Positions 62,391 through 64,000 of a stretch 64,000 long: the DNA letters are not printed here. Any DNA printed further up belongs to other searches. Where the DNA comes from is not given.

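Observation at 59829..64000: Two tandem paralogous giant HExxH proteins downstream of the topoisomerase genes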

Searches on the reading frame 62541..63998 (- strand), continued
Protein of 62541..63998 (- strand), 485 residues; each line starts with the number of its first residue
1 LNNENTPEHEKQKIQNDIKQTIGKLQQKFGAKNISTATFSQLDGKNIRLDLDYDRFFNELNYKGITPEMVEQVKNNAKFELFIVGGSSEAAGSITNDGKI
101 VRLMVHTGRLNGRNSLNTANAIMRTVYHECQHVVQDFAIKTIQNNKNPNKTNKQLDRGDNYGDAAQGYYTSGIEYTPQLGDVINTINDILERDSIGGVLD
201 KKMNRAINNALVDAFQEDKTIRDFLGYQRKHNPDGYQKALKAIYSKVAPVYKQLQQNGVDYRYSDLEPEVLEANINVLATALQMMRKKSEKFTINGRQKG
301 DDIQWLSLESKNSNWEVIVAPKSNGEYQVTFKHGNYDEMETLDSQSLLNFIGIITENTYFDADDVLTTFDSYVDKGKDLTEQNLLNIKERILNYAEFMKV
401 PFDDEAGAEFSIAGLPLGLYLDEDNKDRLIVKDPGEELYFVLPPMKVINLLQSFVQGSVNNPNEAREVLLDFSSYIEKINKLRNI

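Call 59: get_annotated_region(hit=H56, flank=5000)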
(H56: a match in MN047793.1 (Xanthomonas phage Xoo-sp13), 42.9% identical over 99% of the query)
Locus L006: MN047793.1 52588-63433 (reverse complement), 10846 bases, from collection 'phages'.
description: Xanthomonas phage Xoo-sp13, complete genome.
organism: Xanthomonas phage Xoo-sp13 (NCBI taxid 2591401)
taxonomy: Viruses; Duplodnaviria; Heunggongvirae; Uroviricota; Caudoviricetes
host: Xanthomonas oryzae pv. oryzae; source: soil; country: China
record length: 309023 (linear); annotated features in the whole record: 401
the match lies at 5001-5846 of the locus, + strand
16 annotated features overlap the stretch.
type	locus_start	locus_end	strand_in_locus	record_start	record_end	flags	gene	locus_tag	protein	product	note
CDS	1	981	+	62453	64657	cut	-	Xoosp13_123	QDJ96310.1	protein rIIA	-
CDS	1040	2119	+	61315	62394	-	-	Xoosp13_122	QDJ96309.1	protein rIIB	-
CDS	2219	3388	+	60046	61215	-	-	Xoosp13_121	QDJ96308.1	hypothetical protein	-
CDS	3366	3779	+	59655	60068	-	-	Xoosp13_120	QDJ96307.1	hypothetical protein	-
CDS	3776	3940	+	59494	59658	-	-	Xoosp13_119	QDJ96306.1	hypothetical protein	-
CDS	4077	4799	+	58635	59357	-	-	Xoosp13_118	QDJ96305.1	M23 family peptidase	-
CDS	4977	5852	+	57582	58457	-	-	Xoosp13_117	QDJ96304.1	hypothetical protein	-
CDS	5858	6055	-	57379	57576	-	-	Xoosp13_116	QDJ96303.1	hypothetical protein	-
CDS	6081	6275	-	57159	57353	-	-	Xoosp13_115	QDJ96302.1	hypothetical protein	-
CDS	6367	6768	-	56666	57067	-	-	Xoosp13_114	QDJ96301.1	hypothetical protein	-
CDS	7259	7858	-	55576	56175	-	-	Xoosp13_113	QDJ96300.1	hydrolase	-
CDS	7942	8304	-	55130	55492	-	-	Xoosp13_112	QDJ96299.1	hypothetical protein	-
CDS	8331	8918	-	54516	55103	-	-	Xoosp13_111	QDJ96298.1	hypothetical protein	-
CDS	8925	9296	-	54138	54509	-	-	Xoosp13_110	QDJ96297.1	hypothetical protein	-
CDS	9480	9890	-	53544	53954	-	-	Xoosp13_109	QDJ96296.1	hypothetical protein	-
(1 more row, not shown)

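Call 60: get_annotated_region(hit=H58, flank=5000)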
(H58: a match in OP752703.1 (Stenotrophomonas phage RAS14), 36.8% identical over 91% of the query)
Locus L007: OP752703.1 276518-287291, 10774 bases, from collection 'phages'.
description: Stenotrophomonas phage RAS14, complete genome.
organism: Stenotrophomonas phage RAS14 (NCBI taxid 2996120)
taxonomy: Viruses; Duplodnaviria; Heunggongvirae; Uroviricota; Caudoviricetes
host: Stenotrophomonas maltophilia; source: sewage; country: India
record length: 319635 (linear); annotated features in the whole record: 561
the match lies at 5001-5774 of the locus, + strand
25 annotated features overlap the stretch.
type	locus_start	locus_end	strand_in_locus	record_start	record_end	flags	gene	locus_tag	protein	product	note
CDS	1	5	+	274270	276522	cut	-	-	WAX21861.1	hypothetical protein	-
CDS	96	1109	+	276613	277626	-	-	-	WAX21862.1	lysis inhibitor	Phage lysis inhibitor # T4-like rIIA-rIIB membrane associated #T4 GC1698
CDS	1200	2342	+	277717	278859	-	-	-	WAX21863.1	RNA ligase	RNA ligase, phage-associated #T4-like RnlA #T4 GC1653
CDS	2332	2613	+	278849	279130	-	-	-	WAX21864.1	hypothetical protein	-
CDS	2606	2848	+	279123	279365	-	-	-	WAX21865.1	hypothetical protein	-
CDS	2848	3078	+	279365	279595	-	-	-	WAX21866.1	hypothetical protein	-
CDS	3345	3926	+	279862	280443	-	-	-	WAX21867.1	membrane protein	Membrane proteins related to metalloendopeptidases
CDS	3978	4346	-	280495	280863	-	-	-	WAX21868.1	hypothetical protein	-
CDS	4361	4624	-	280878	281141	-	-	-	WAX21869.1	hypothetical protein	-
CDS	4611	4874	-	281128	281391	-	-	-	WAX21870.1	hypothetical protein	-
CDS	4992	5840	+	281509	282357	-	-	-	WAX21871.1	hypothetical protein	-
CDS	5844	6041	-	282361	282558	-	-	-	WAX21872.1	hypothetical protein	-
CDS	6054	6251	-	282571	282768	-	-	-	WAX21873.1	hypothetical protein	-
CDS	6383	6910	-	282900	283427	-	-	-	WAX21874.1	hypothetical protein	-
CDS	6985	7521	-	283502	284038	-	-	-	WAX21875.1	hypothetical protein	-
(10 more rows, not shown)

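Call 61: get_annotated_region(hit=H59, flank=1500)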
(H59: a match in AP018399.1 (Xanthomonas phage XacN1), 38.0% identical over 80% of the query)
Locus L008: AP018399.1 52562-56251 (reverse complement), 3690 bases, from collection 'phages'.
description: Xanthomonas phage XacN1 DNA, complete genome.
organism: Xanthomonas phage XacN1 (NCBI taxid 2042251)
taxonomy: Viruses; Duplodnaviria; Heunggongvirae; Uroviricota; Caudoviricetes
host: Xanthomonas citri; source: -; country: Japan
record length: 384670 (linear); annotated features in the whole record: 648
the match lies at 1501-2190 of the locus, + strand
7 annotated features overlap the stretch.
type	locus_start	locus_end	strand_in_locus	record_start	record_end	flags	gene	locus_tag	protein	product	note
CDS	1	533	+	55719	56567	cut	-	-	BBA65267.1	hypothetical protein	ORF119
CDS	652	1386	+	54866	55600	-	-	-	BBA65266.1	M23 family peptidase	ORF118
CDS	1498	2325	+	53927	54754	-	-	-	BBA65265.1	predicted ORF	ORF117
CDS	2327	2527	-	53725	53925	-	-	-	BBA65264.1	predicted ORF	ORF116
CDS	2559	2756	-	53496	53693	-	-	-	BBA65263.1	predicted ORF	ORF115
CDS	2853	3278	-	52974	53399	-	-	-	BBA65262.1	predicted ORF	ORF114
CDS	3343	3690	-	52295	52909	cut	-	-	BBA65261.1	predicted ORF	ORF113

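Call 85: search_protein_families(library=pfam, alignment_id=A4, max_evalue=0.001)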
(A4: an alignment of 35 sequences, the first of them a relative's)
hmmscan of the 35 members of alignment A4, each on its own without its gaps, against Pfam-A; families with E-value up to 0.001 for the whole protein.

A. member 1, P0185 (597 aa): 3 families
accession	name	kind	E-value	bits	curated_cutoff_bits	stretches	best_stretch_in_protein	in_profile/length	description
PF18760.7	ART-PolyVal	-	1.9e-17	64.8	31.2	1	72-198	1-138/140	ADP-Ribosyltransferase in polyvalent proteins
PF13508.13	Acetyltransf_7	-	1.4e-05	25.9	27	1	243-306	30-82/84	Acetyltransferase (GNAT) domain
PF00583.31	Acetyltransf_1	-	0.00013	22.6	20.7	1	240-306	57-116/116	Acetyltransferase (GNAT) family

B. families by the number of members that match (of 35 scanned): 10 families
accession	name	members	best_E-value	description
PF18760.7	ART-PolyVal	2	1.9e-17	ADP-Ribosyltransferase in polyvalent proteins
PF23474.1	Acb1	1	1e-39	Anti-CBASS protein Acb1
PF13563.12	2_5_RNA_ligase2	1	2.8e-10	2'-5' RNA ligase superfamily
PF13508.13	Acetyltransf_7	1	1.4e-05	Acetyltransferase (GNAT) domain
PF13699.11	eCIS_core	1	4.3e-05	eCIS core domain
PF02834.22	LigT_PEase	1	8.1e-05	LigT like Phosphoesterase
PF00583.31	Acetyltransf_1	1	0.00013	Acetyltransferase (GNAT) family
PF22028.2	DUF6934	1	0.00036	Family of unknown function (DUF6934)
PF13058.12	DUF3920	1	0.0006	Protein of unknown function (DUF3920)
PF11950.13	DUF3467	1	0.00086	Protein of unknown function (DUF3467)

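Call 88: search_protein_families(library=pfam, proteins=[P0190, P0176, P0129, P0157, P0187, P0193, P0197, P0207, P0147, P0133], max_evalue=0.01)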
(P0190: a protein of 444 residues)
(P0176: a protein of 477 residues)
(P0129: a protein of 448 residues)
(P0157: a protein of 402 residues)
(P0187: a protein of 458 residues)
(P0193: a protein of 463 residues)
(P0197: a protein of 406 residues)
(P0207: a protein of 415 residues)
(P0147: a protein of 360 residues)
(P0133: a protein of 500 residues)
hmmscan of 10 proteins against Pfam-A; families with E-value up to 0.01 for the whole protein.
P0190 (444 aa): 2 families
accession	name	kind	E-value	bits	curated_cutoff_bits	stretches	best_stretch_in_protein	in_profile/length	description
PF13699.11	eCIS_core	-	4.3e-05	24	22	0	26-87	9-76/79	eCIS core domain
PF01863.23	YgjP-like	-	0.0092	16.4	26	0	54-85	147-179/207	YgjP-like, metallopeptidase domain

P0176 (477 aa): 0 families

P0129 (448 aa): 1 family
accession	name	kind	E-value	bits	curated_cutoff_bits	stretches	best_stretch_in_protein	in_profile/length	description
PF00583.31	Acetyltransf_1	-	0.0074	17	20.7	0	88-133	59-99/116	Acetyltransferase (GNAT) family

P0157 (402 aa): 1 family
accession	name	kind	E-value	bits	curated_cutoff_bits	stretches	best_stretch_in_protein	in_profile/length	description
PF22028.2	DUF6934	-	0.00036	21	27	1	42-118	30-105/145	Family of unknown function (DUF6934)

P0187 (458 aa): 0 families

P0193 (463 aa): 0 families

P0197 (406 aa): 0 families

P0207 (415 aa): 0 families

P0147 (360 aa): 0 families

P0133 (500 aa): 0 families

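Call 100: fold_search(model_id=the predicted structure, library=pdb)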
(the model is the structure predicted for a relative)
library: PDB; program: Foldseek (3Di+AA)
matches with E <= 10: 281; with E <= 0.001: 0
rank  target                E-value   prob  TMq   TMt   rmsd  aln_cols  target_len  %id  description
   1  7yyn_A                1.2e-01  0.20  0.10  0.08  20.6       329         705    8  Mammalian Dicer in the dicing state with pre-miR-15a substrate (released 2022-11-16)
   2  7zpi_A                1.9e-01  0.15  0.10  0.08  20.8       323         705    6  Mammalian Dicer in the "dicing state" with pre-miR-15a substrate (released 2022-11-16)
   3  9dbj_A                2.9e-01  0.11  0.08  0.15  19.7       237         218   10  Structure of Hailong HalB R164A mutant with non-hydrolyzable dATP (released 2025-05-07)
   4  9bls_A                2.9e-01  0.11  0.09  0.08  19.9       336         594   10  Structure of the human mitochondrial Hsp70 (mortalin; R126W mutant) bound to nucleotide exchange factor GrpEL1 (WT) (released 2025-01-15)
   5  4pso_A                3.1e-01  0.21  0.10  0.19  18.6       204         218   12  Crystal structure of apeThermo-DBP-RP2 bound to ssDNA dT10 (released 2014-04-30)
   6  7zpk_A                3.3e-01  0.12  0.08  0.04  18.2       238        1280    8  Mammalian Dicer in the "pre-dicing state" with pre-miR-15a substrate and TARBP2 subunit (released 2022-11-16)
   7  7z5g_B                4.3e-01  0.11  0.12  0.17  19.7       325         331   13  human apo MATCAP (released 2022-05-11)
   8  9dbj_F                4.5e-01  0.15  0.11  0.22  19.1       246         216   10  Structure of Hailong HalB R164A mutant with non-hydrolyzable dATP (released 2025-05-07)
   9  4v8w_D                5.7e-01  0.12  0.10  0.03  16.9       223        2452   13  Structure and conformational variability of the Mycobacterium tuberculosis fatty acid synthase multienzyme complex (released 2014-07-09)
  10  4v8v_A                5.7e-01  0.12  0.10  0.03  16.9       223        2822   13  Structure and conformational variability of the Mycobacterium tuberculosis fatty acid synthase multienzyme complex (released 2014-07-09)
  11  7z5g_A                5.7e-01  0.08  0.12  0.16  22.7       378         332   12  human apo MATCAP (released 2022-05-11)
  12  7v6c_B                7.8e-01  0.08  0.08  0.14  19.8       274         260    6  Structure of the Dicer-2-R2D2 heterodimer bound to small RNA duplex (released 2022-03-23)
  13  5u5n_B                7.8e-01  0.03  0.06  0.10  26.8       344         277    9  The dimeric crystal structure of HTPA Reductase from Sellaginella moellendorffii (released 2017-12-06)
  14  4psn_B                8.2e-01  0.13  0.10  0.19  19.0       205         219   13  Crystal structure of apeThermo-DBP-RP2 (released 2014-04-30)
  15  4l9h                  8.5e-01  0.51  0.10  0.27   5.9        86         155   13  Crystal structure of the FP domain of human F-box protein Fbxo7(SeMet) (released 2014-01-15)
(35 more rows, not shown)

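Call 109: find_encoding_contigs(protein=P0029, flank=6000, max_places=3)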
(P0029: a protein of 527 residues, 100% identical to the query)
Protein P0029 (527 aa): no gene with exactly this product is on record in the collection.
